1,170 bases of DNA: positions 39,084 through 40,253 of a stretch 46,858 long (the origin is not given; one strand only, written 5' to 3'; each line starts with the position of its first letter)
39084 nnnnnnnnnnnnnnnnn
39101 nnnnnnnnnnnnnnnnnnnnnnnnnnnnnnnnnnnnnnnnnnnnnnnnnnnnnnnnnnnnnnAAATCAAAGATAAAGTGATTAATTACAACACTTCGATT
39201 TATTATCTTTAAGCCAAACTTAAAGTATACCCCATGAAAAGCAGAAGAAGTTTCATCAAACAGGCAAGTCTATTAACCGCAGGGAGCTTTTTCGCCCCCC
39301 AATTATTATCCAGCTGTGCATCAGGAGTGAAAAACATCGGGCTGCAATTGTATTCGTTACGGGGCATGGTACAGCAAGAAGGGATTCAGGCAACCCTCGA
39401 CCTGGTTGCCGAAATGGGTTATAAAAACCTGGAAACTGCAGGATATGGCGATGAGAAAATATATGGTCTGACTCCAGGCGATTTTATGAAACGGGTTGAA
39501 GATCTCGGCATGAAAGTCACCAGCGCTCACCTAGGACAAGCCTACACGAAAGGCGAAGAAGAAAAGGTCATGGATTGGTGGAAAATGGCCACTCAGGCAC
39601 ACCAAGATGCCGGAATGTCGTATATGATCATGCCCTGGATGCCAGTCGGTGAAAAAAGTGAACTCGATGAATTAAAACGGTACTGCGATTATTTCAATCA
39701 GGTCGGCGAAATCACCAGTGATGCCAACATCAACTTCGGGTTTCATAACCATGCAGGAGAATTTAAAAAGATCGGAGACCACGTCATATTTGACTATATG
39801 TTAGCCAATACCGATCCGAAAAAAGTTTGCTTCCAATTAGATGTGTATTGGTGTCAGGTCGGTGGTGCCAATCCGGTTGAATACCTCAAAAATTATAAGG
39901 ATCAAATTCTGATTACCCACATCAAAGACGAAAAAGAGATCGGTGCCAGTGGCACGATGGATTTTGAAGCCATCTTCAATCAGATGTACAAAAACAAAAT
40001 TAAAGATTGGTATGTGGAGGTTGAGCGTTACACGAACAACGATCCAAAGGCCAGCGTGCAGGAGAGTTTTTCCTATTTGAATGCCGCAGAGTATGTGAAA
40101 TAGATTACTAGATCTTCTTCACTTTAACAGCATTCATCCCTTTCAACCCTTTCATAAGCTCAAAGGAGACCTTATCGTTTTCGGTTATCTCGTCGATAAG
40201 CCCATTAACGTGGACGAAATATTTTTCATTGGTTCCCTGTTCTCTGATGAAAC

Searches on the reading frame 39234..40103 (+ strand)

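Call 27: search_protein_families(library=pfam, proteins=[window:39234-40103:+], max_evalue=0.00001)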
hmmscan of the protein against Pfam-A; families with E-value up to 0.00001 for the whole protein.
window:39234-40103:+ (289 aa): 1 family
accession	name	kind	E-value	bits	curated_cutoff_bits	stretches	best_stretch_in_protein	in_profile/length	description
PF01261.30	AP_endonuc_2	-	2.7e-17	63.8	31.1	1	55-283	1-247/249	Xylose isomerase-like TIM barrel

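Call 47: search_protein_families(library=ncbifam, proteins=[window:39234-40103:+], max_evalue=0.001)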
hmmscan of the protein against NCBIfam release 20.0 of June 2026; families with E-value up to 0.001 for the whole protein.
window:39234-40103:+ (289 aa): 1 family
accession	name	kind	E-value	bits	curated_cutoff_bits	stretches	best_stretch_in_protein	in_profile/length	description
TIGR04379.1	myo_inos_iolE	equivalog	2.7e-14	53.4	290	1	49-233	23-212/290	myo-inosose-2 dehydratase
